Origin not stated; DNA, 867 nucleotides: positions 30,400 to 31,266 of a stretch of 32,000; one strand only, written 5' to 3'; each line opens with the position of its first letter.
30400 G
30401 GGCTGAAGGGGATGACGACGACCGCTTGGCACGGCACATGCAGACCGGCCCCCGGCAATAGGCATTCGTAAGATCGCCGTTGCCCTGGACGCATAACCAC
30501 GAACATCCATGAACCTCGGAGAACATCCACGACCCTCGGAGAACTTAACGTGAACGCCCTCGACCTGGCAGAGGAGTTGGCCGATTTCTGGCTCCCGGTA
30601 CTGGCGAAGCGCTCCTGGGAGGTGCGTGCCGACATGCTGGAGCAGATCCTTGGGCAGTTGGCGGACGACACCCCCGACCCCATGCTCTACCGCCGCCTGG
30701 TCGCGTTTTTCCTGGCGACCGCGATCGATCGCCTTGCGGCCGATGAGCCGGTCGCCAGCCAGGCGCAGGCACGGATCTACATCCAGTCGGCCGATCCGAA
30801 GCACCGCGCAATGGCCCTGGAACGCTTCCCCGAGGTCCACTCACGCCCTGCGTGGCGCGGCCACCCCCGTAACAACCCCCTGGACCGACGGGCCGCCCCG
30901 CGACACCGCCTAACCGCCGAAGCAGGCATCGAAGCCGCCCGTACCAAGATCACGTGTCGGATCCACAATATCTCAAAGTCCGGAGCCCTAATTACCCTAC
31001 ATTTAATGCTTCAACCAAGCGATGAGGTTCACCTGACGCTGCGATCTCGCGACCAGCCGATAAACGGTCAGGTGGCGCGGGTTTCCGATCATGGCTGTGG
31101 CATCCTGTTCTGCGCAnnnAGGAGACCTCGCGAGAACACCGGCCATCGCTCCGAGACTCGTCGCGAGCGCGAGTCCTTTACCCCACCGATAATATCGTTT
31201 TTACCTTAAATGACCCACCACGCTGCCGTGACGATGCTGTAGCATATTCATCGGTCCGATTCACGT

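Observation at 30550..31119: PilZ-domain protein with a novel N-terminal domain placed head-to-head with the XrtA EPS operon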

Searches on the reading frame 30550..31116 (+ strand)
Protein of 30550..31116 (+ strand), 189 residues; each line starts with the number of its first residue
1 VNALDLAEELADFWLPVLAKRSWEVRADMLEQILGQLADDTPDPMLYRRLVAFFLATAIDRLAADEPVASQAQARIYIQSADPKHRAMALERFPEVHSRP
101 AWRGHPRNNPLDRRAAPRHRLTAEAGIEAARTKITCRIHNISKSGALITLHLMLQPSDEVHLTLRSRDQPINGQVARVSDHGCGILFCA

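Call 3: search_protein_families(library=pfam, proteins=[window:30550-31116:+], max_evalue=10)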
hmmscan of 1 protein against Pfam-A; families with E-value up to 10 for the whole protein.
window:30550-31116:+ (189 aa): 1 family
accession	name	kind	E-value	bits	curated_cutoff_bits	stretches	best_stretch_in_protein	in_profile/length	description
PF07238.19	PilZ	-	2.5e-09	37.8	22.5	1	112-185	1-83/102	PilZ domain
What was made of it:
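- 30904..31116 (+): PilZ beta-barrel, residues 119-189, with N140-I-S142-K-S-G145 (nt 30967-30984). Pfam PF07238 at 37.8 bits (call 3).
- On PilZ domain c-di-GMP receptors (PF07238): 37.8 bits against a 22.5 cutoff, E=2.5e-9, residues 112-185 (call 3).
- Checked: Pfam PF07238 PilZ gives E=2.5e-9 and 37.8 bits against a gathering cutoff of 22.5, over residues 112-185 (call 3).
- Pfam gives 37.8 bits against a 22.5 cutoff (call 3).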

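Call 4: search_protein_families(library=ncbifam, proteins=[window:30550-31116:+], max_evalue=10)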
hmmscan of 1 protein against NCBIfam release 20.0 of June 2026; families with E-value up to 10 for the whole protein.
window:30550-31116:+ (189 aa): 0 families
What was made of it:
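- On XrtA/PEP-CTERM system accessory genes (Haft-type genome-context families): There is no NCBIfam hit for the query at E<=10 (call 4).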

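Call 8: find_homologous_proteins(query=window:30550-31116:+, max_evalue=0.001)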
Query window:30550-31116:+: 474 candidates shared short words with the query, none scored E <= 0.001.
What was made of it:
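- The first word-indexed search found no homologues (call 8).
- Tried and rejected: Word-indexed homologue search with the single protein found nothing (call 8).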

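Call 13: search_solved_structures(query=window:30550-31116:+, max_evalue=10, show_alignments=3)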
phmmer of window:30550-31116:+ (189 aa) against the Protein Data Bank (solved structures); distinct sequences matched with E-value up to 10: 0.
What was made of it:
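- Tried and rejected: PDB sequence search gave no hits (call 13).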

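Call 22: find_related_loci(query=window:30550-31116:+, collection=genome_contigs, flank=10000)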
Query window:30550-31116:+ (189 aa) in genome_contigs; peptide patterns used: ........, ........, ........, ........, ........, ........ (x = any residue, [..] = any of these).
108 stretches matched a pattern; 5 encode a relative of the query (tblastn E <= 1e-3); 5 distinct loci.
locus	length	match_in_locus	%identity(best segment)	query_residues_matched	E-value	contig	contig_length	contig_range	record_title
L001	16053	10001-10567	60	1-187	3e-72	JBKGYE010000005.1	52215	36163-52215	MAG: Halorhodospira sp. isolate C1M08_22 NODE_142_length_52215_cov_14.598102, whole genome shotgun sequence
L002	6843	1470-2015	31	1-188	2e-19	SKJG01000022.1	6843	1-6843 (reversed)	MAG: Thioalkalivibrio sp. isolate CSBr16_95 CSBr16-16277, whole genome shotgun sequence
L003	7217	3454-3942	34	1-165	3e-17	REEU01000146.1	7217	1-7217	MAG: Gammaproteobacteria bacterium isolate PLM2.Bin7 NODE_14347_length_7217_cov_5.73401, whole genome shotgun sequence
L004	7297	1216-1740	31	2-180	2e-15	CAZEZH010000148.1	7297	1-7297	MAG TPA_asm: uncultured Halochromatium sp. isolate SRP332253_co1_223 genome assembly, contig: NODE_16767_length_7297_cov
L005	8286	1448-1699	44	1-85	7e-14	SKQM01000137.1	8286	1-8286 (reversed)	MAG: Thioalkalivibrio sp. isolate CSSed162cmA_425 CSSed16-2cmA-35965, whole genome shotgun sequence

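Call 25: search_protein_representatives(protein=window:30550-31116:+)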
Query: 189 residues. Proteins with E-value up to 0.001 (for the whole library): 56; up to 1e-10: 16; up to 1e-30: 3. The best 56 are listed.
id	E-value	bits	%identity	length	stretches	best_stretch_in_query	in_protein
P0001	3.7e-62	225.7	100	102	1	88-189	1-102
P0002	5.6e-36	140.4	74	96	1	1-96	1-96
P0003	2.1e-34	135.3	42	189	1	2-187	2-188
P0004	8.0e-19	84.5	38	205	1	2-186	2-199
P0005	1.1e-17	80.8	41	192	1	6-167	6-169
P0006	9.6e-17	77.7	37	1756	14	128-177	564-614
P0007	1.9e-16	76.8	31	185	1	3-188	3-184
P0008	3.2e-15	72.8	32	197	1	6-188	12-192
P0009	1.0e-14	71.1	34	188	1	4-166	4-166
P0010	1.7e-14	70.4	36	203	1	6-151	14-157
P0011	6.3e-13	65.3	34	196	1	1-149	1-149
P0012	8.0e-13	65.0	47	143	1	1-88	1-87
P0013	3.3e-11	59.7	37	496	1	4-150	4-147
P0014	7.3e-11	58.6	41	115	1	6-105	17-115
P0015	8.1e-11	58.4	27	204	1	3-187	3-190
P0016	9.5e-11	58.2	41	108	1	2-99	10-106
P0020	2.4e-09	53.6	43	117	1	4-92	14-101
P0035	3.6e-06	43.3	27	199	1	3-164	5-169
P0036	3.9e-06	43.2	40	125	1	7-89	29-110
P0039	6.4e-06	42.5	30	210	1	6-150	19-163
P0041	7.8e-06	42.2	35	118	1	6-91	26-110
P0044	1.6e-05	41.2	29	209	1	6-188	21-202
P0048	6.8e-05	39.1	35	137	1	4-99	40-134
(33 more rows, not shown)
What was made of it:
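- Tried and rejected: The exhaustive HMMER search was needed to find the family (call 25).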

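Call 29: find_homologous_proteins(query=A1, max_evalue=0.001)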
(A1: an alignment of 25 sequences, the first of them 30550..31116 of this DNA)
Query A1 (25 sequences) (189 aa, profile of the alignment): 7 proteins with E <= 0.001 among 7667 candidates.
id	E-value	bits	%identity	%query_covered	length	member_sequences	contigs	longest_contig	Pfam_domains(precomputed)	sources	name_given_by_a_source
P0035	5.4e-57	210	27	93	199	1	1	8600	PF07238.20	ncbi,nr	ncbi:MAG: PilZ domain-containing protein [Alphaproteobacteria bacterium]|nr:PilZ domain-containing p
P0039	4.2e-56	208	28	77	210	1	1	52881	PF07238.20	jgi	-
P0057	9.5e-56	206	28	75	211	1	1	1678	PF07238.20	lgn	-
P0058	9.5e-53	197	28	77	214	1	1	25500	PF07238.20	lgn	-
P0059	4.5e-49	185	24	77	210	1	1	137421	PF07238.20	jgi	-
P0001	1.7e-16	78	100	54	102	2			PF07238.20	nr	nr:PilZ domain-containing protein [Halorhodospira halophila]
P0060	4.6e-6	44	37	20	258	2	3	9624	PF07238.20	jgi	jgi:Tfp pilus assembly protein PilZ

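Call 31: find_encoding_contigs(protein=P0059, flank=10000, max_places=3)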
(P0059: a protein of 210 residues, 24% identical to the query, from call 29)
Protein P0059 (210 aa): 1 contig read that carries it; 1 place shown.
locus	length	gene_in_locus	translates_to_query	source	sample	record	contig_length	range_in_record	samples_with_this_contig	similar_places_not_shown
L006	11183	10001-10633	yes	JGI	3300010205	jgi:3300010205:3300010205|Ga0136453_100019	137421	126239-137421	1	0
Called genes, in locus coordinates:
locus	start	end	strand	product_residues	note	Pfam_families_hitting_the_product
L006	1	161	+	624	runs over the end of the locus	PF13522:GATase_6, PF12481:DUF3700, PF13537:GATase_7, PF00733:Asn_synthase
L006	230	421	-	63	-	-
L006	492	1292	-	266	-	PF02698:DUF218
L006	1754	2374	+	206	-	PF02563:Poly_export, PF10531:SLBB, PF22461:SLBB_2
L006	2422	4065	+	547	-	PF02706:Wzz (weak), PF13807:GNVR (faint)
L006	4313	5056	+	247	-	PF10609:ParA (faint), PF13614:AAA_31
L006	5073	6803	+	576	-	-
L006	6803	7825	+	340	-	PF13191:AAA_16 (weak), PF13401:AAA_22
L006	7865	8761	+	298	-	PF01522:Polysacc_deac_1, PF11959:DUF3473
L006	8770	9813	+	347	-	PF13480:Acetyltransf_6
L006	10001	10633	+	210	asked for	PF07238:PilZ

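Call 32: find_encoding_contigs(protein=P0039, flank=10000, max_places=3)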
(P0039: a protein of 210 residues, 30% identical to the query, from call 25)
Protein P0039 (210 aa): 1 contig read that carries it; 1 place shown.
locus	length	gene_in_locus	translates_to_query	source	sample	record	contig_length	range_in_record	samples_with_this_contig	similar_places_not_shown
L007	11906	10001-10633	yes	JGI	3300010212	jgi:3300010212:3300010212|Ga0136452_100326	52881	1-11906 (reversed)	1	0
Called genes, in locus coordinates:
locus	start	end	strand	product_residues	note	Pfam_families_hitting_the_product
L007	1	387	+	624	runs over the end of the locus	PF13522:GATase_6, PF12481:DUF3700, PF13537:GATase_7, PF00733:Asn_synthase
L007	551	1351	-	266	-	PF02698:DUF218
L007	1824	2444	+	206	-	PF02563:Poly_export, PF10531:SLBB, PF22461:SLBB_2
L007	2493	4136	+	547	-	PF02706:Wzz (weak), PF13807:GNVR (faint)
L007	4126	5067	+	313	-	PF13614:AAA_31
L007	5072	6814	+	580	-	-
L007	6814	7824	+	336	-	PF00437:T2SSE (faint), PF13191:AAA_16 (weak), PF13401:AAA_22, PF05729:NACHT (faint)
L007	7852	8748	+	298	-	PF01522:Polysacc_deac_1, PF11959:DUF3473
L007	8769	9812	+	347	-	PF13480:Acetyltransf_6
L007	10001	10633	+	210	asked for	PF07238:PilZ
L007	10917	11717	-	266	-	PF00665:rve, PF13683:rve_3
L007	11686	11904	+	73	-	?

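Call 33: find_related_loci(query=A2, collection=metagenome_contigs, flank=10000)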
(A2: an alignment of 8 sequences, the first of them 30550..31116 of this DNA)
Query A2 (189 aa) in metagenome_contigs; peptide patterns used: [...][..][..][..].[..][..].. (x = any residue, [..] = any of these).
174 stretches matched a pattern; 20 encode a relative of the query (tblastn E <= 1e-3); 20 distinct loci.
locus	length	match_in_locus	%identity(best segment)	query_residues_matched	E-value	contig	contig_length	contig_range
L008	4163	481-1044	40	1-187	4e-38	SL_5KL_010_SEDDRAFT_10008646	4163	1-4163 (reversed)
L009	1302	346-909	41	1-187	1e-37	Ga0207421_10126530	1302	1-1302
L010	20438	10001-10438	41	1-149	2e-26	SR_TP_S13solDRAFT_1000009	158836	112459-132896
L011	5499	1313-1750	35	1-149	4e-21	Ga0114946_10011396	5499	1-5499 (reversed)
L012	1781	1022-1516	34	1-166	3e-20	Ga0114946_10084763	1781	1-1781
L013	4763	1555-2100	32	1-188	9e-20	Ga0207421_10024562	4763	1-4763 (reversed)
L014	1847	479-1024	33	1-188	1e-19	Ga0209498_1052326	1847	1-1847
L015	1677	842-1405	32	1-188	3e-18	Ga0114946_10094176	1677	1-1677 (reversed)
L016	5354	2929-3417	34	1-164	5e-18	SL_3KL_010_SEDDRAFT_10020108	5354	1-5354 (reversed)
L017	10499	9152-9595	34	1-148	4e-18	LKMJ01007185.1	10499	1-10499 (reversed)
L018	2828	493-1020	32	1-189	9e-18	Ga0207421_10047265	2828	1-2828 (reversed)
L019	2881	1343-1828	35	1-164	2e-17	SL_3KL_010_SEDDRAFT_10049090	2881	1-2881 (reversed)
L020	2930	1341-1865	33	2-180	1e-16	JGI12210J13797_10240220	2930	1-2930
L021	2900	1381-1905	33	2-180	1e-16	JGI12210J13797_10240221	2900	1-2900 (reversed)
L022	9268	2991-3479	33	1-165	3e-16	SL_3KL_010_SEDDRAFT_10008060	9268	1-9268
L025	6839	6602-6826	36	11-86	1e-9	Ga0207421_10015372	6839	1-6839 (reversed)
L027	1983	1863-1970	53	5-40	3e-6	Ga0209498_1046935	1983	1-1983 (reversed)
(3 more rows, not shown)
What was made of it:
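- Tried and rejected: A tighter 8-sequence alignment worked (call 33).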

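Call 34: find_encoding_contigs(protein=P0058, flank=10000, max_places=3)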
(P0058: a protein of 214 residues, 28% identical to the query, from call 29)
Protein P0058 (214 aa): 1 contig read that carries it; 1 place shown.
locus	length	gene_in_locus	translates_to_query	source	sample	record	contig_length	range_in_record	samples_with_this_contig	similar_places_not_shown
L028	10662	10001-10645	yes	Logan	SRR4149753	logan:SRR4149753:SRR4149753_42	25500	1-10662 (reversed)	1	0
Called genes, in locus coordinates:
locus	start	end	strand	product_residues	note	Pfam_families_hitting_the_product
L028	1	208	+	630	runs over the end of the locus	PF13522:GATase_6, PF12481:DUF3700, PF13537:GATase_7, PF00733:Asn_synthase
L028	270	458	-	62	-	-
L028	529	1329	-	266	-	PF02698:DUF218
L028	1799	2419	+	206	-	PF02563:Poly_export, PF10531:SLBB, PF22461:SLBB_2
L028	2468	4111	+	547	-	PF02706:Wzz (weak), PF13807:GNVR (faint)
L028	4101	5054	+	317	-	PF13614:AAA_31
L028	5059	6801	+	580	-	-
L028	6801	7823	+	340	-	PF13191:AAA_16 (weak), PF13401:AAA_22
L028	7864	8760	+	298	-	PF01522:Polysacc_deac_1, PF11959:DUF3473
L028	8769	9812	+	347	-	PF13480:Acetyltransf_6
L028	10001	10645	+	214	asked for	PF07238:PilZ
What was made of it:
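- Checked: OPX precedes ChnLen in the alpha-type loci L006, L007 and L028 (calls 31, 32, 34).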

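Call 35: find_encoding_contigs(protein=P0035, flank=10000, max_places=3)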
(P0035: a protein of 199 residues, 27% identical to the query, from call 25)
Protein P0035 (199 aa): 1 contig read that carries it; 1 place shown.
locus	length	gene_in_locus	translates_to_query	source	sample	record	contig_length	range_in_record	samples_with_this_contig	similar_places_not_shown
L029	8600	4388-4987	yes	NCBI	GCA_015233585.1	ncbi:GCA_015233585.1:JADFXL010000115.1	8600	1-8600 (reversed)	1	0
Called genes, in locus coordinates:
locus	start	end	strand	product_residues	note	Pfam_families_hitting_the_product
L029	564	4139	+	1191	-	PF20970:MASE10, PF00211:Guanylate_cyc, PF13522:GATase_6, PF13537:GATase_7, PF12481:DUF3700, PF00733:Asn_synthase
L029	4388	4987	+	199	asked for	PF07238:PilZ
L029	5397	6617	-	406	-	PF00180:Iso_dh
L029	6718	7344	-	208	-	PF18306:LDcluster4, PF03641:Lysine_decarbox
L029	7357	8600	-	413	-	PF25984:BSH_YknX (weak), PF25994:HH_AprE (weak), PF26002:Beta-barrel_AprE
